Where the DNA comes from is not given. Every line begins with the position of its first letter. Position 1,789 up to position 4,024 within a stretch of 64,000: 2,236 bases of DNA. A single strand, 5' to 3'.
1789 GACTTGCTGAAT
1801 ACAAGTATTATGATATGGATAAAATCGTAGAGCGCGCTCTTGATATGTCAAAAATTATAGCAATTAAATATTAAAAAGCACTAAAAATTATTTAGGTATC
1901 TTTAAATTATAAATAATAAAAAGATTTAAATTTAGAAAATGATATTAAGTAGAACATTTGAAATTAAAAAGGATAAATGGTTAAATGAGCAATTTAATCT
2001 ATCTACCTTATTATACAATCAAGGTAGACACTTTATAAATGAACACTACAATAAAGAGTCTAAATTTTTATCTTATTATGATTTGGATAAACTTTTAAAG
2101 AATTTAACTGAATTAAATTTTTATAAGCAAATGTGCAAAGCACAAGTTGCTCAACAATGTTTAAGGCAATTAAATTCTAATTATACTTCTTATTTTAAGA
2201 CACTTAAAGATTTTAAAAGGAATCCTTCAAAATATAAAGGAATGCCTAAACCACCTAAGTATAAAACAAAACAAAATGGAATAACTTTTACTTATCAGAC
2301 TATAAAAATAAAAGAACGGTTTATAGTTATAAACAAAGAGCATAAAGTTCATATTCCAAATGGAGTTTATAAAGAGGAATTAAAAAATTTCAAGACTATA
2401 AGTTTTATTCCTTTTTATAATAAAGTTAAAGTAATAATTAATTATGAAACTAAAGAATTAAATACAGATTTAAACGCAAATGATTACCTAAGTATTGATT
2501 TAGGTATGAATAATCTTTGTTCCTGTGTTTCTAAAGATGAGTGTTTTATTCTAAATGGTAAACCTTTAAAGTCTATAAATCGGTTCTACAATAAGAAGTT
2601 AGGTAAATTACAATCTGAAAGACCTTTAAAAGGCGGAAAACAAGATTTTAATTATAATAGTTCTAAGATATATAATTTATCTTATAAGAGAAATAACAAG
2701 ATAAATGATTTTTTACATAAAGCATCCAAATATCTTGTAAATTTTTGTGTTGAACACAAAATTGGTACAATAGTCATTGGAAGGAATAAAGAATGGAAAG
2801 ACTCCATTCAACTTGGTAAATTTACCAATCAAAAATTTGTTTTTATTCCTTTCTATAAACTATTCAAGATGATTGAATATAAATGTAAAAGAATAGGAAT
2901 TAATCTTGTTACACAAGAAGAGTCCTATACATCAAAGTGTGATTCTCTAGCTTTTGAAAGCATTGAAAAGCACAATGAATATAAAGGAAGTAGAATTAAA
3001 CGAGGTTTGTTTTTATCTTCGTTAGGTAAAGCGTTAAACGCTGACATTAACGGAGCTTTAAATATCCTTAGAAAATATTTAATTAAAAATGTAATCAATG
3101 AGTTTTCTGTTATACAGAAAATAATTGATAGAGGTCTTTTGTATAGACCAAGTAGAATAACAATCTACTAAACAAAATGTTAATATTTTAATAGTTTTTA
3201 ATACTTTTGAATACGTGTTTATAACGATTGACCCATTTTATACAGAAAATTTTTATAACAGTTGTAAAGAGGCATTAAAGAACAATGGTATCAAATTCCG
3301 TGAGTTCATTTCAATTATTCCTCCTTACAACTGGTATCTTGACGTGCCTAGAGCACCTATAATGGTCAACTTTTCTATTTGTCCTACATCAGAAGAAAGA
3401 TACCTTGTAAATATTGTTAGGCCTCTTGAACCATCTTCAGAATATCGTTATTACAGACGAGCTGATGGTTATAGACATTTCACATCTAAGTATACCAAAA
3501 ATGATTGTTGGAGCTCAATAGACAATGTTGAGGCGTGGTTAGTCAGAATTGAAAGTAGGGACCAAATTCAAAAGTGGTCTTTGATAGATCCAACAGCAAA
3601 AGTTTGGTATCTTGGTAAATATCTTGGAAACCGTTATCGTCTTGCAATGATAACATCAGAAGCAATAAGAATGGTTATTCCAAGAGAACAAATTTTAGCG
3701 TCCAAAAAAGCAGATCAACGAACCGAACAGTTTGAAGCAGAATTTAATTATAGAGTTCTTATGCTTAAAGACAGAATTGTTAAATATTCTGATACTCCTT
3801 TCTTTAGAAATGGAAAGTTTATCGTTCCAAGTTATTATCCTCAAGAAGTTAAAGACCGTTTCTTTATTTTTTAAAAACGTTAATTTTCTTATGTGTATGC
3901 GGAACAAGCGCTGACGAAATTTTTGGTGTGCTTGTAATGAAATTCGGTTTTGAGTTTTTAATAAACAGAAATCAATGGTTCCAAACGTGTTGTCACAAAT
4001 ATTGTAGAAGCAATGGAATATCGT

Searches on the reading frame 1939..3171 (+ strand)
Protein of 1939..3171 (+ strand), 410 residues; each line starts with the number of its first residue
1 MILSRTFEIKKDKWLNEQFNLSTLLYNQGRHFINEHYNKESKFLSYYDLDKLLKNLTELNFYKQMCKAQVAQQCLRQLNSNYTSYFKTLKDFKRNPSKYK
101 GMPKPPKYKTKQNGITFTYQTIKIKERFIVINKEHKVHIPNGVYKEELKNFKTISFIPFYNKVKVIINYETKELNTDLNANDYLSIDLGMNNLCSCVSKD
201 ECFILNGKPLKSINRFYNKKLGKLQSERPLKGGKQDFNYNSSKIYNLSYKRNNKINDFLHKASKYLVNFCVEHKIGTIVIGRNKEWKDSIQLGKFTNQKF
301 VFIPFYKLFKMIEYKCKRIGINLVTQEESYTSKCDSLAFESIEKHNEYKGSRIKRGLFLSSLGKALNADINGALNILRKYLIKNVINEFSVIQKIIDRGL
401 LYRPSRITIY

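Call 3: search_protein_families(library=pfam, proteins=[window:1939-3171:+], max_evalue=0.01)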
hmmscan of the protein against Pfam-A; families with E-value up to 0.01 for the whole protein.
window:1939-3171:+ (410 aa): 2 families
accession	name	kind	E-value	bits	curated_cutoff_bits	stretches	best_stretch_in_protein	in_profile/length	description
PF01385.25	OrfB_IS605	-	1.1e-18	68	30.5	1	168-286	3-119/120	Probable transposase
PF07282.18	Cas12f1-like_TNB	-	1.7e-11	44.5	26.3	1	305-376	1-60/60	Cas12f1-like, TNB domain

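Call 19: search_solved_structures(query=window:1939-3171:+, max_evalue=0.01, show_alignments=2)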
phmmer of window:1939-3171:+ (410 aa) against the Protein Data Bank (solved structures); distinct sequences matched with E-value up to 0.01: 6.
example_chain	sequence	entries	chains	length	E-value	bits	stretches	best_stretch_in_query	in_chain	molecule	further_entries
9n9c_A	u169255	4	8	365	0.00014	24.4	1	251-324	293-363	Nuclease-deactivated Cas12f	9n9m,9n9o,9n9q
8j12_A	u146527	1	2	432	0.00018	24.1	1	161-379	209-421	Transposase IS605 OrfB C-terminal domain-containing protein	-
8j3r_A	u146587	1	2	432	0.00024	23.6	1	161-379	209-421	Transposase IS605 OrfB C-terminal domain-containing protein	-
8j1j_A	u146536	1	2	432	0.00024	23.6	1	161-379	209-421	Transposase IS605 OrfB C-terminal domain-containing protein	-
7wju_A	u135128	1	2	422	0.0014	21.1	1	167-379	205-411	OrfB_Zn_ribbon domain-containing protein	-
8dzj_A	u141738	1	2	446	0.0016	20.9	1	167-379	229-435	OrfB_Zn_ribbon domain-containing protein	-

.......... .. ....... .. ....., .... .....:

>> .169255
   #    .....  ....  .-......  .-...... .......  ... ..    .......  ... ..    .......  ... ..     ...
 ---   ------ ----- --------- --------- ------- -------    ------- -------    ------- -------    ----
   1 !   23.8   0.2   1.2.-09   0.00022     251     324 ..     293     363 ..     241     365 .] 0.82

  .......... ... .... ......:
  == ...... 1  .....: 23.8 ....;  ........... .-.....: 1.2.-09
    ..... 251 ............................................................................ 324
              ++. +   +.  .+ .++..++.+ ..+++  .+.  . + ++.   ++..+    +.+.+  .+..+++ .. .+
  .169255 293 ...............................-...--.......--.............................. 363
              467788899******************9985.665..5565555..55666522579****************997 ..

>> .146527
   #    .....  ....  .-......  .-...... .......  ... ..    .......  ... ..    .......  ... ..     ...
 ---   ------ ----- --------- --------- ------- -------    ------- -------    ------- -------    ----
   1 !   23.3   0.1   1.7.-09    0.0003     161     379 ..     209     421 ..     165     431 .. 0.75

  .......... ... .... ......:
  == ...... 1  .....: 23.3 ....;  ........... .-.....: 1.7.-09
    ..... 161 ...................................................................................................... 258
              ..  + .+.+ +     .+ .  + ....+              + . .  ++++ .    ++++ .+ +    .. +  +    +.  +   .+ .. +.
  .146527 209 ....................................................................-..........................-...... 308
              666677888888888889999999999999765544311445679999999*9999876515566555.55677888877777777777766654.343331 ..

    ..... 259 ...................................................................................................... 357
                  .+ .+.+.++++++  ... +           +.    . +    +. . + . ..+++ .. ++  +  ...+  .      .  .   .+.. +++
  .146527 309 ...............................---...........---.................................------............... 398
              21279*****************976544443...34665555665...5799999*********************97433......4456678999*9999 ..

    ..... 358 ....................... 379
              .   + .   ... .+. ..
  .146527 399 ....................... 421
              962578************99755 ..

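Call 61: find_homologous_proteins(query=window:1939-3171:+, max_evalue=1e-10)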
Query window:1939-3171:+ (410 aa): 4772 proteins with E <= 1e-10 among 7405 candidates; the best 120 are listed.
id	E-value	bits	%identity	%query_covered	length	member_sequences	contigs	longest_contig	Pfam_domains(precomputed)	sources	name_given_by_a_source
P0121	1.2e-269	912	100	100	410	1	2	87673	PF01385.26,PF07282.19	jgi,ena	-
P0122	8.4e-231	784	86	100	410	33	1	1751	PF01385.26,PF07282.19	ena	-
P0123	2.6e-230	783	86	100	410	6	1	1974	PF01385.26,PF07282.19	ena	-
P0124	1.9e-229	780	85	100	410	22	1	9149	PF01385.26,PF07282.19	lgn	-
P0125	1.8e-228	776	84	100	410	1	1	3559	PF01385.26,PF07282.19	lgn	-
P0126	5.7e-228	775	85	100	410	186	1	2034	PF01385.26,PF07282.19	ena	-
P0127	7.3e-227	771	84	100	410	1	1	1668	PF01385.26,PF07282.19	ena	-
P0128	2.3e-226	770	83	100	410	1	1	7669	PF01385.26,PF07282.19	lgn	-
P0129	3.3e-226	769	83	100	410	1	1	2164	PF01385.26,PF07282.19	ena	-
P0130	5.6e-225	765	84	100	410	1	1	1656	PF01385.26,PF07282.19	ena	-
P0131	6.5e-225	765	85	100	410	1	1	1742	PF01385.26,PF07282.19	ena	-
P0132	8.7e-225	764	84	100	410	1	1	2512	PF01385.26,PF07282.19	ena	-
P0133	7.3e-224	761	84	100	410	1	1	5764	PF01385.26,PF07282.19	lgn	-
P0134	2.7e-223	759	84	100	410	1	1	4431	PF01385.26,PF07282.19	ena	-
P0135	4.2e-223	759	84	100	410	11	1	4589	PF01385.26,PF07282.19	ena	-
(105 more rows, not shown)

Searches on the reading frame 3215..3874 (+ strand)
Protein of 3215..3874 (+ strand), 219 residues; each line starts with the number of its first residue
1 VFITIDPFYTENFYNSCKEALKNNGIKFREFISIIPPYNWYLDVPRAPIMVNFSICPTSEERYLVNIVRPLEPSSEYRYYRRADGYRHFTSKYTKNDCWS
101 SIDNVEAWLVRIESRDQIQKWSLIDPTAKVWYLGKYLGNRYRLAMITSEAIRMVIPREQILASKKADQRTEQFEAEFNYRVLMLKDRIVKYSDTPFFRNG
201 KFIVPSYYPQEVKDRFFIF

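Call 3: search_protein_families(library=pfam, proteins=[window:3215-3874:+], max_evalue=0.01)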
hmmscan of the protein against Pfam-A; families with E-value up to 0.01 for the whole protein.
window:3215-3874:+ (219 aa): 0 families

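Call 22: search_protein_families(library=phrogs, proteins=[window:3215-3874:+], max_evalue=0.00001)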
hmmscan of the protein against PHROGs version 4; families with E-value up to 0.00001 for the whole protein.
window:3215-3874:+ (219 aa): 2 families
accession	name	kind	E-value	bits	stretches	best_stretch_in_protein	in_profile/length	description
phrog_21777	-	unknown function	3.3e-09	37.8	1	9-208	8-207/223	-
phrog_12147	-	unknown function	1.9e-08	35.3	1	1-202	1-205/214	-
